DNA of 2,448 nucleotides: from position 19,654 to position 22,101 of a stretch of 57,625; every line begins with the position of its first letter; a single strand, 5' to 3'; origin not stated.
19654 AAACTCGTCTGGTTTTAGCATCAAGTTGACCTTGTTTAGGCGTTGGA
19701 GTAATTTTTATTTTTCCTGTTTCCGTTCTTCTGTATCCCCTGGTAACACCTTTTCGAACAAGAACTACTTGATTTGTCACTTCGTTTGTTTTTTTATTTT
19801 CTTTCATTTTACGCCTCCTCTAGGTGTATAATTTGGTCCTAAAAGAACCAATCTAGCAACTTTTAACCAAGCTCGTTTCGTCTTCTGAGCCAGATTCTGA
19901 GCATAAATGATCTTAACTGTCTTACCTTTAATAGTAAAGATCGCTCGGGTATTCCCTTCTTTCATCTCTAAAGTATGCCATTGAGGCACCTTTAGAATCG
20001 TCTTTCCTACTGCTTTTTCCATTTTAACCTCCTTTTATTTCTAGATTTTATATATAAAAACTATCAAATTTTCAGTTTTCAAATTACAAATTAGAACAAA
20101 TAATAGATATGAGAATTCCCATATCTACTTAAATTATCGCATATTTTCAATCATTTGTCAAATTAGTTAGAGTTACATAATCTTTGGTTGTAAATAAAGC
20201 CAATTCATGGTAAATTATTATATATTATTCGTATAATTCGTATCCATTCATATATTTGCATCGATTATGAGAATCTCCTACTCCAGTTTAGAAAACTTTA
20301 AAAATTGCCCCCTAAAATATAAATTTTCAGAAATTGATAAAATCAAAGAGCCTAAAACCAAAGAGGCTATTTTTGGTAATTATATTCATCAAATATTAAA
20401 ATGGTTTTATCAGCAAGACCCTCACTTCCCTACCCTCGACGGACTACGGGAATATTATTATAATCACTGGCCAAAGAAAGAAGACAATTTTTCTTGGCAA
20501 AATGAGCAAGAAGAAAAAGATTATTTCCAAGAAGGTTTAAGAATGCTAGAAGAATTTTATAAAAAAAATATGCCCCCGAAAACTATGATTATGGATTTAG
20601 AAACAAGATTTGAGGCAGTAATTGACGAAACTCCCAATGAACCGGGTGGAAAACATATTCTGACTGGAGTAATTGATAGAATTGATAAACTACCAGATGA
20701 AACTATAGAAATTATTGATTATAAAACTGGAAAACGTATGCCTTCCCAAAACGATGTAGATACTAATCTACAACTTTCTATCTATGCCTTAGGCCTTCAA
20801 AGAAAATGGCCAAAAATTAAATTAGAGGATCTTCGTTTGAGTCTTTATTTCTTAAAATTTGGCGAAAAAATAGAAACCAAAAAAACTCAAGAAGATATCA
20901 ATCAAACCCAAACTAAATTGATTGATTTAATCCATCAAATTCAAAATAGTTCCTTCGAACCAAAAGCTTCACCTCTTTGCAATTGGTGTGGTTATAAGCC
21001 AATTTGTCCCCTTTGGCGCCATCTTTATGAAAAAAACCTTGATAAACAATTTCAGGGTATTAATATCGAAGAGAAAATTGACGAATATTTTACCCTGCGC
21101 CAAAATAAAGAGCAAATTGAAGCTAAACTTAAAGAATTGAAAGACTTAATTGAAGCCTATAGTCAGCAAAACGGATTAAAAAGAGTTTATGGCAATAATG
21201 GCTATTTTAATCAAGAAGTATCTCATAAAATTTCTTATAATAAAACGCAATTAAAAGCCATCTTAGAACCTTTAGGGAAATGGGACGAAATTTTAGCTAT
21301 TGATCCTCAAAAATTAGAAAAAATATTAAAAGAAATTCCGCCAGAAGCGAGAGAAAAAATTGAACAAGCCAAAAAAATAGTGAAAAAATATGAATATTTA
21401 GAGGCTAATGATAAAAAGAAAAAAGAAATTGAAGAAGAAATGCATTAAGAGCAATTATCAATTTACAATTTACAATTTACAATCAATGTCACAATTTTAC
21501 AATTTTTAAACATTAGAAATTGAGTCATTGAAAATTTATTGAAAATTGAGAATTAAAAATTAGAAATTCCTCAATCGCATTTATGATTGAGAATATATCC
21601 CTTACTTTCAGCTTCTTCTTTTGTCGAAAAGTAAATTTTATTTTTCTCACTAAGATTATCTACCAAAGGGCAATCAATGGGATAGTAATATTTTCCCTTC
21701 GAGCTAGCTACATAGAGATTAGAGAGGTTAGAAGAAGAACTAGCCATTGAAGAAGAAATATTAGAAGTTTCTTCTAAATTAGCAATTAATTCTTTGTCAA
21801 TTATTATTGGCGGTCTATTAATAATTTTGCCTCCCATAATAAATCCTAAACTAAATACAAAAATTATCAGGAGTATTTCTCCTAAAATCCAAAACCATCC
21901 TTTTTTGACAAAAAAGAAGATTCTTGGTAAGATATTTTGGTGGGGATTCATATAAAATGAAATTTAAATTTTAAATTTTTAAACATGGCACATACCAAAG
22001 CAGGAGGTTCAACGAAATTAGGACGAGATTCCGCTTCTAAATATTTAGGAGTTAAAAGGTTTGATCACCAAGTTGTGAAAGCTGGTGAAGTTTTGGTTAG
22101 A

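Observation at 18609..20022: Orphan operon of four translationally coupled genes between a recombinase and a Cas4-like nuclease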

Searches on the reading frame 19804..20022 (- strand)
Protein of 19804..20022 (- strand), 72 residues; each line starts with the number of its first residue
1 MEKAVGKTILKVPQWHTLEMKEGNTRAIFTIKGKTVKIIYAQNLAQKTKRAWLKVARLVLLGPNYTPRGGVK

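Call 4: search_protein_families(library=pfam, proteins=[window:19804-20022:-], max_evalue=1)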
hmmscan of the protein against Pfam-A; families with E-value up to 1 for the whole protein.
window:19804-20022:- (72 aa): 0 families

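Call 5: search_protein_families(library=phrogs, proteins=[window:19804-20022:-], max_evalue=1)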
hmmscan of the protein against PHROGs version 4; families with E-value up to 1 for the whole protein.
window:19804-20022:- (72 aa): 0 families

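Call 6: search_protein_families(library=padloc, proteins=[window:19804-20022:-], max_evalue=1)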
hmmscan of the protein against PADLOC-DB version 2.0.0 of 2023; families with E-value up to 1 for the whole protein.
window:19804-20022:- (72 aa): 0 families

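Call 7: search_protein_families(library=ncbifam, proteins=[window:19804-20022:-], max_evalue=1)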
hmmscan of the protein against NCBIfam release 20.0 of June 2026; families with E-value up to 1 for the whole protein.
window:19804-20022:- (72 aa): 0 families

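Call 21: find_homologous_proteins(query=window:19804-20022:-, max_evalue=0.01)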
Query window:19804-20022:- (72 aa): 1 proteins with E <= 0.01 among 1 candidates.
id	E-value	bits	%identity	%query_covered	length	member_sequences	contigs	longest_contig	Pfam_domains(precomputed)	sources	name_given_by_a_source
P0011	5.5e-40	151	100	100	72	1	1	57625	-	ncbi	ncbi:MAG: hypothetical protein ACP5RX_00130 [Minisyncoccia bacterium]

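Call 52: search_solved_structures(query=A3, max_evalue=10)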
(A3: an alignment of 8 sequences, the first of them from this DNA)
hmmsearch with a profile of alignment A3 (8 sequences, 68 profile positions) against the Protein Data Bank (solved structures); distinct sequences matched with E-value up to 10: 12.
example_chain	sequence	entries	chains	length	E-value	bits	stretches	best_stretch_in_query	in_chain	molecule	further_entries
5vwn_A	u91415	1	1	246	0.14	15.8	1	32-65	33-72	Triosephosphate isomerase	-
4rcx_A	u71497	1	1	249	0.18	15.4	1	32-65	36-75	Triosephosphate isomerase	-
3qst_A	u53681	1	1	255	0.21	15.2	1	32-65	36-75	Triosephosphate isomerase, putative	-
4wje_A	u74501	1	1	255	0.21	15.2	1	32-65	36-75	Triosephosphate isomerase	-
4o4v_A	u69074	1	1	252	0.25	14.9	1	32-65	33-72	Triosephosphate isomerase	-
3qsr_A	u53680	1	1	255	0.26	14.9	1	32-65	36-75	Triosephosphate isomerase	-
4o52_A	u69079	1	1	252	0.27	14.8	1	32-65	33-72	Triosephosphate isomerase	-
4o50_A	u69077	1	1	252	0.28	14.8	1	32-65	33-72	Triosephosphate isomerase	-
4o53_A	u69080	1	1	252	0.28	14.8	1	32-65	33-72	Triosephosphate isomerase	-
4o57_A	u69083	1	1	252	0.28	14.8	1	32-65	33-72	Triosephosphate isomerase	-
4o54_A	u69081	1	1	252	0.28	14.8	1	32-65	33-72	Triosephosphate isomerase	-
4o4w_A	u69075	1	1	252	0.28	14.7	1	32-65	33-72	Triosephosphate isomerase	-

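Call 78: search_protein_families(library=phrogs, alignment_id=A3, max_evalue=1)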
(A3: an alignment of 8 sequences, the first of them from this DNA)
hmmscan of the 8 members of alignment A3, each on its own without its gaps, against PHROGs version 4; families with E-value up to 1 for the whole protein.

A. member 1, seq(72 aa): 0 families

B. families by the number of members that match (of 8 scanned): 5 families
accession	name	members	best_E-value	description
phrog_23131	-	1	0.025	-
phrog_19170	-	1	0.072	-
phrog_20188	-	1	0.11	endonuclease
phrog_32359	-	1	0.17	terminase large subunit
phrog_24197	-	1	0.27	-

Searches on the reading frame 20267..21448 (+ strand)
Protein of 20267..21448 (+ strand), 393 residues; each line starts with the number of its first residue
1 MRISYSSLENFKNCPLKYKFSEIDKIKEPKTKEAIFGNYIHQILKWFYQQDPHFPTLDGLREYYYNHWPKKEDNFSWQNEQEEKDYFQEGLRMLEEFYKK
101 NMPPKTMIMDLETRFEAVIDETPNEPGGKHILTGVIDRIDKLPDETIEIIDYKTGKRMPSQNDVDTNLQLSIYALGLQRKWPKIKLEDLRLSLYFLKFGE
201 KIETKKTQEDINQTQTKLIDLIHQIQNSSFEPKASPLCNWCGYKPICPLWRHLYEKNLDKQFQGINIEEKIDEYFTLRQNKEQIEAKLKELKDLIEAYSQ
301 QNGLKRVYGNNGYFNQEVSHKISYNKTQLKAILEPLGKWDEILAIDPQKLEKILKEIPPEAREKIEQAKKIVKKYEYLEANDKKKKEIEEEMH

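Call 4: search_protein_families(library=pfam, proteins=[window:20267-21448:+], max_evalue=1)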
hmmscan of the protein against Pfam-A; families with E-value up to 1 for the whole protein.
window:20267-21448:+ (393 aa): 6 families
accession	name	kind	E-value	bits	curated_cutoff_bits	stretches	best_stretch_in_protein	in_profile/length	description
PF12705.13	PDDEXK_1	-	5.7e-40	138.2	22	1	2-248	1-247/247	PD-(D/E)XK nuclease superfamily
PF10926.14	DUF2800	-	3.2e-07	30.3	21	1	3-292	4-266/368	Protein of unknown function (DUF2800)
PF24091.1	DUF7376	-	2.4e-05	24.6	27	1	214-354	71-188/219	Family of unknown function (DUF7376)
PF22709.1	Mu_Gam-Sipho_Gp157-TOTE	-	0.033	14.5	27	1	267-307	1-41/63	Mu Gam/Sipho_Gp157-like domain of the TOTE conflict systems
PF12684.13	DUF3799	-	0.46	10.6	26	1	4-44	1-41/233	PDDEXK-like domain of unknown function (DUF3799)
PF07097.16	DUF1359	-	0.89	10.2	25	0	277-307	9-39/104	Protein of unknown function (DUF1359)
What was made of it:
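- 20267..21448 (+): Context: divergent Cas4/AddB-like PD-(D/E)XK nuclease, a conserved core gene. PDDEXK_1 5.7e-40 (call 4).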

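Call 5: search_protein_families(library=phrogs, proteins=[window:20267-21448:+], max_evalue=1)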
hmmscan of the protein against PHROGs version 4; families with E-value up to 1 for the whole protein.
window:20267-21448:+ (393 aa): 11 families
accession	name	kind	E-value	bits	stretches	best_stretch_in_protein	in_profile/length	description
phrog_69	-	DNA, RNA and nucleotide metabolism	1.6e-35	124.1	1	2-356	89-434/501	exonuclease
phrog_1218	-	DNA, RNA and nucleotide metabolism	3.1e-20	73.7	1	2-179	9-187/364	exonuclease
phrog_2362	-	unknown function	6e-06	27.2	1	212-313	71-142/223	-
phrog_1870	-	DNA, RNA and nucleotide metabolism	7.1e-06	26.4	1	132-251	168-289/313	exonuclease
phrog_412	-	DNA, RNA and nucleotide metabolism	0.0019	18.5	1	3-43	158-196/440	exonuclease VIII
phrog_31195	-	unknown function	0.0085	16.6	0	127-241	95-218/232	-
phrog_33176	-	unknown function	0.0098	15.7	0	131-179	241-288/380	-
phrog_3953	-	DNA, RNA and nucleotide metabolism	0.012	16.3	1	142-228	101-180/186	exonuclease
phrog_15748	-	unknown function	0.047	14.7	1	267-312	12-57/134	-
phrog_12429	-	unknown function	0.079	14.3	1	320-391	60-128/148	-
phrog_18620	-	moron, auxiliary metabolic gene and host takeover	0.8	10.7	0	279-304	21-46/65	membrane associated protein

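Call 6: search_protein_families(library=padloc, proteins=[window:20267-21448:+], max_evalue=1)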
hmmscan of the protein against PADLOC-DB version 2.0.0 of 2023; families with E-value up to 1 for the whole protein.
window:20267-21448:+ (393 aa): 16 families
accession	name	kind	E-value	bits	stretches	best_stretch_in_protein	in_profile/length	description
PDLC00943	Cas4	-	1e-12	46.4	1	130-248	66-179/180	CRISPR-associated protein Cas4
PDLC01447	Cas4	-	4.5e-11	41.5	1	1-248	3-158/161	"CAS-I,CAS-II,CAS-III,CAS-IV,CAS-V,CAS-VI; acquisition_associated"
PDLC01250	Cas4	-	9.3e-10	37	1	131-248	61-168/168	"CAS-I,CAS-II,CAS-III,CAS-IV,CAS-V,CAS-VI; acquisition_associated"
PDLC02410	Aga_Cas4-like_Nuc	-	1.5e-09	36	1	81-247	87-250/255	Class II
PDLC00944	Cas4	-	1.4e-08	33.1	1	114-248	48-177/177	Cas4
PDLC01611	Cas4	-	9.3e-08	30.5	1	81-247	24-156/158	"CAS-I,CAS-II,CAS-III,CAS-IV,CAS-V,CAS-VI; acquisition_associated"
PDLC01747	Cas1g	-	4.6e-07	26.8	1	132-247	63-176/523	-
PDLC00058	DruK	-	3.8e-06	23.9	1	133-266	157-297/388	PD-(D/E)XK nuclease superfamily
PDLC02087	Cas4b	-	3.5e-05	22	1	129-247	71-188/189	-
PDLC00060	DruK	-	4.6e-05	20.9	1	132-255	143-267/347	PD-(D/E)XK nuclease superfamily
PDLC01773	Cas4c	-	0.00016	19.1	1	131-248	85-194/229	-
PDLC02085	Cas4a2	-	0.001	17.5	1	149-249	73-163/166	-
PDLC00059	DruK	-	0.0011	16.2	1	132-252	126-240/326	PD-(D/E)XK nuclease superfamily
PDLC02405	Aga_Cas4-like_Nuc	-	0.0012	16.2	1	81-229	89-230/270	Class II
PDLC02390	pAgo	-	0.0032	14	1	304-381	236-314/719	-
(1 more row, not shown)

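Call 7: search_protein_families(library=ncbifam, proteins=[window:20267-21448:+], max_evalue=1)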
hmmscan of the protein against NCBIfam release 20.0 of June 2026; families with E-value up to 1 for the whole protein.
window:20267-21448:+ (393 aa): 7 families
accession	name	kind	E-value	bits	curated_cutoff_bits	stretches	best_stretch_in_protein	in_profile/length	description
TIGR00372.1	cas4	equivalog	3.8e-12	46.4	65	1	130-248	66-179/180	CRISPR-associated protein Cas4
TIGR02786.1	addB_alphas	equivalog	6.2e-11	41.1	486.5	1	24-186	779-937/1024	double-strand break repair protein AddB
TIGR03623.1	TIGR03623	subfamily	3e-07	29.1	299.6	1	37-179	639-786/876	probable DNA repair protein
TIGR02784.1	addA_alphas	equivalog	4.3e-07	28.7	860.75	1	34-186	983-1123/1138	double-strand break repair helicase AddA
NF049935.1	cas4g_cas1g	exception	0.00017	20.2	560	1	132-247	75-189/546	CRISPR-associated endonuclease Cas4g/Cas1g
NF041437.1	TfpZ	superfamily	0.16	11.6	200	1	259-308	153-201/240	TfpX/TfpZ family type IV pilin accessory protein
TIGR00996.1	Mtu_fam_mce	paralog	0.19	10.9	140.5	1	277-359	204-287/291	MCE family protein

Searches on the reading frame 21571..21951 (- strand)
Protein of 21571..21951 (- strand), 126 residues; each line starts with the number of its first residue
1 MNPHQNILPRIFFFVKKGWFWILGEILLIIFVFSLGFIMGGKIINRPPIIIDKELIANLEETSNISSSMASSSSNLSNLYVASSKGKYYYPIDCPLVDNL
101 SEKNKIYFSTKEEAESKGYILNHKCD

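Call 4: search_protein_families(library=pfam, proteins=[window:21571-21951:-], max_evalue=1)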
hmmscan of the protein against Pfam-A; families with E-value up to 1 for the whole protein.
window:21571-21951:- (126 aa): 2 families
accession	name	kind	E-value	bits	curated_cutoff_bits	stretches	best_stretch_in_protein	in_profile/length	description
PF10261.15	FIT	-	0.017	15.1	21.4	1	13-32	15-34/240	Fat storage-inducing transmembrane protein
PF02805.21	Ada_Zn_binding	-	0.22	12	23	1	78-125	16-62/65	Metal binding domain of Ada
